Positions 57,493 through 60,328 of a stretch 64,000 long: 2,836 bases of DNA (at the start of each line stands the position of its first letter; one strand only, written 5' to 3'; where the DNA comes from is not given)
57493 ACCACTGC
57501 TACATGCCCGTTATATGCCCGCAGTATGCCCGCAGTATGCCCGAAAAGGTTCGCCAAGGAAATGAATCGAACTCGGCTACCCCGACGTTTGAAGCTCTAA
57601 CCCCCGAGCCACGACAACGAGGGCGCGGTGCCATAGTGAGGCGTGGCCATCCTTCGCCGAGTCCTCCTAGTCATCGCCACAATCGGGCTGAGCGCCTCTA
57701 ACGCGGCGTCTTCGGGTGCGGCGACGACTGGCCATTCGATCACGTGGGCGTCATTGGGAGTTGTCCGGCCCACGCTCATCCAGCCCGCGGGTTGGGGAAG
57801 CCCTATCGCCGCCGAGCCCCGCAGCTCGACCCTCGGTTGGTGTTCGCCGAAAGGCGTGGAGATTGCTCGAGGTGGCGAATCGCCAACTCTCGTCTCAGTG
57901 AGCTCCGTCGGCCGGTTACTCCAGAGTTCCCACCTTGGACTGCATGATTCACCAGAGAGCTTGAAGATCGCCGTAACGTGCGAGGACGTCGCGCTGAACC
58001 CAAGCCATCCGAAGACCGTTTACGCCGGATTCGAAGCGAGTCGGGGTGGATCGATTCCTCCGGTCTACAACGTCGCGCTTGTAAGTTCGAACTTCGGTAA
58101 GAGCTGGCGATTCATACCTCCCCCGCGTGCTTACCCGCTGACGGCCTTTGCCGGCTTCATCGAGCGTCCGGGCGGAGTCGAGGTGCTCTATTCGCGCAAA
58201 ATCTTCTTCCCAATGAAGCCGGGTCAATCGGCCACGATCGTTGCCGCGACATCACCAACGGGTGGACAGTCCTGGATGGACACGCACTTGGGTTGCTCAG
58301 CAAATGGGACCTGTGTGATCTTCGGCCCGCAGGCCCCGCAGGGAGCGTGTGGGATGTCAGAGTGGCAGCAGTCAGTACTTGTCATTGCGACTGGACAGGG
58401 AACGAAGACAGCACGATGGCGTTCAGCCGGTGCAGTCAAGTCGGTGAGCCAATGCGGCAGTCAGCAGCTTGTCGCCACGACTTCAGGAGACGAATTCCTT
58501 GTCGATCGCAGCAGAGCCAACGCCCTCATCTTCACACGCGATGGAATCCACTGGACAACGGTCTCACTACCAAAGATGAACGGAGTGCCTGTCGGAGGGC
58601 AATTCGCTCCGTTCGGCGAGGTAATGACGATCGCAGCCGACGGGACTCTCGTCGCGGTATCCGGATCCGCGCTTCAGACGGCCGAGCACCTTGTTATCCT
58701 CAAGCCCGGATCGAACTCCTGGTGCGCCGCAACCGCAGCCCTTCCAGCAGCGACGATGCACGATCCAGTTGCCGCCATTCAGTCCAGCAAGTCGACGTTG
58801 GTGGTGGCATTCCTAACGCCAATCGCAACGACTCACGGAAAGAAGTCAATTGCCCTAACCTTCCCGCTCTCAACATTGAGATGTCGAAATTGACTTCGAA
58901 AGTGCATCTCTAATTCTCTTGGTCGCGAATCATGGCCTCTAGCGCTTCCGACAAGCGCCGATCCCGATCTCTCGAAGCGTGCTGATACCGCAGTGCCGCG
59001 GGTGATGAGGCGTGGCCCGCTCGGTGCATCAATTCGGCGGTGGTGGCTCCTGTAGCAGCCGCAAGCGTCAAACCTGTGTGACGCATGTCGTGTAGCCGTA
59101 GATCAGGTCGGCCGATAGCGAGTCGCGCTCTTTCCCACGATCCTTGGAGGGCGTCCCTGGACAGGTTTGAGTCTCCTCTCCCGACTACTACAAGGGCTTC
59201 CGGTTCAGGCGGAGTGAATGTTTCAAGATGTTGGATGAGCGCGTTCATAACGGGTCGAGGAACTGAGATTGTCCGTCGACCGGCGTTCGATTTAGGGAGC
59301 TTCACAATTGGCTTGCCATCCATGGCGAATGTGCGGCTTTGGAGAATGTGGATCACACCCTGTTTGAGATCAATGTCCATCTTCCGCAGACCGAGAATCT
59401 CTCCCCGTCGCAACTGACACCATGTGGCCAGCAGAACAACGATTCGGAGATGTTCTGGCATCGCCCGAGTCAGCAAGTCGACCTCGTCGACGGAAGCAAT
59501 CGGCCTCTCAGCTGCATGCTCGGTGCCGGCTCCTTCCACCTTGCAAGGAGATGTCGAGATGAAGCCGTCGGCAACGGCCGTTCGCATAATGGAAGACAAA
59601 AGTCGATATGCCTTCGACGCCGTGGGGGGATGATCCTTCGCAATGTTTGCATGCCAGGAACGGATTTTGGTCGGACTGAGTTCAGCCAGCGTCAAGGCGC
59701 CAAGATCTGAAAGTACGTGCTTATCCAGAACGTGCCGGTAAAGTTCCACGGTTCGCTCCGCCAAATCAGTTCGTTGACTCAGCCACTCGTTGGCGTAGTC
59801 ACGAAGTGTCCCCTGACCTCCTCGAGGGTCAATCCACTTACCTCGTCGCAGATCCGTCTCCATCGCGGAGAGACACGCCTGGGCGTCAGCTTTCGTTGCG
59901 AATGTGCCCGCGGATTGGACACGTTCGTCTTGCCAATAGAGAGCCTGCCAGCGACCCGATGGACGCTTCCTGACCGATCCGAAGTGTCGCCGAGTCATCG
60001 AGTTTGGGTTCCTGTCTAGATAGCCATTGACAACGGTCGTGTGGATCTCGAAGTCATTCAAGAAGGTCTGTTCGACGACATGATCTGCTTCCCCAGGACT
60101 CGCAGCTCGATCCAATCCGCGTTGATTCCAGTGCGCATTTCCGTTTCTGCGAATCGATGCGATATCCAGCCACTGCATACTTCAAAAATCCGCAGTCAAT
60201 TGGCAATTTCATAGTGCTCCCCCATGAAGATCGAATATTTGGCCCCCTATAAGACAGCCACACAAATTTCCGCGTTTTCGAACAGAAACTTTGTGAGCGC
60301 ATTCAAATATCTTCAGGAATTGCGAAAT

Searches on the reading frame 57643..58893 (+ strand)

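Call 4: search_protein_families(library=pfam, proteins=[window:57643-58893:+], max_evalue=1)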
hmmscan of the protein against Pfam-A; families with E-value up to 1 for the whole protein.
window:57643-58893:+ (416 aa): 0 families

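Call 5: search_protein_families(library=padloc, proteins=[window:57643-58893:+], max_evalue=1)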
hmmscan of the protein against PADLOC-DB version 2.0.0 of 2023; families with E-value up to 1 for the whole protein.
window:57643-58893:+ (416 aa): 0 families

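Call 6: search_protein_families(library=ncbifam, proteins=[window:57643-58893:+], max_evalue=1)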
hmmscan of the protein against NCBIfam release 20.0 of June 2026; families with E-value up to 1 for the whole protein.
window:57643-58893:+ (416 aa): 0 families

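Call 7: search_protein_families(library=phrogs, proteins=[window:57643-58893:+], max_evalue=1)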
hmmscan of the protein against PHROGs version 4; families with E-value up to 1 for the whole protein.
window:57643-58893:+ (416 aa): 1 family
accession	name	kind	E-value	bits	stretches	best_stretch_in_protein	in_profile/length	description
phrog_6704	-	unknown function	0.24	10.7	1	320-386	116-179/707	-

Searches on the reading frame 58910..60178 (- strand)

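Call 4: search_protein_families(library=pfam, proteins=[window:58910-60178:-], max_evalue=1)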
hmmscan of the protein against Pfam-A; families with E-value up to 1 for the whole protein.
window:58910-60178:- (422 aa): 3 families
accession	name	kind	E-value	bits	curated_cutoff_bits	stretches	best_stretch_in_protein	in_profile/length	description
PF00589.27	Phage_integrase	-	2e-13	50.9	27.1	1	232-402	7-169/172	Phage integrase family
PF22022.2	Phage_int_M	-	1.6e-08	35.1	27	1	127-212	3-90/96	Phage integrase central domain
PF14659.12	Phage_int_SAM_3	-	3.9e-07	30.6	22.6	1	124-176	1-54/58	Phage integrase, N-terminal SAM-like domain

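Call 5: search_protein_families(library=padloc, proteins=[window:58910-60178:-], max_evalue=1)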
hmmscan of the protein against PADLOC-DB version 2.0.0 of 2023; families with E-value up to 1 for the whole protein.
window:58910-60178:- (422 aa): 0 families

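Call 6: search_protein_families(library=ncbifam, proteins=[window:58910-60178:-], max_evalue=1)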
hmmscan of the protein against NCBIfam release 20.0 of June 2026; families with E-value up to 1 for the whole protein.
window:58910-60178:- (422 aa): 4 families
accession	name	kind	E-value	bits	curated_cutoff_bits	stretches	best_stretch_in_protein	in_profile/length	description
NF040815.2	recomb_XerA_Arch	equivalog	3.6e-09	36.6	220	1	138-405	11-258/263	site-specific tyrosine recombinase/integron integrase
TIGR02249.1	integrase_gron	subfamily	0.005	16.2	265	1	137-282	12-156/315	integron integrase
TIGR02224.1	recomb_XerC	equivalog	0.024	14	335.15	1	131-371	5-247/295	tyrosine recombinase XerC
NF003462.0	PRK05084.1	equivalog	0.25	10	267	0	357-409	301-352/360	tyrosine recombinase XerS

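Call 7: search_protein_families(library=phrogs, proteins=[window:58910-60178:-], max_evalue=1)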
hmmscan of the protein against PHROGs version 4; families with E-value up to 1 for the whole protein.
window:58910-60178:- (422 aa): 6 families
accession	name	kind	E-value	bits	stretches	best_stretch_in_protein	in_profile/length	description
phrog_1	-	integration and excision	2e-60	206.7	1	69-418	114-452/611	integrase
phrog_216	-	integration and excision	1.2e-23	84.7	1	183-415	11-238/301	integrase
phrog_7244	-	integration and excision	1.4e-05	25.5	1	153-290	104-242/263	integrase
phrog_7685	-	integration and excision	0.00048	20.7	1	309-416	132-238/240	integrase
phrog_23783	-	integration and excision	0.0097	16.9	1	93-211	36-148/162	integrase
phrog_37709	-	unknown function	0.31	12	0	232-278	65-111/116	-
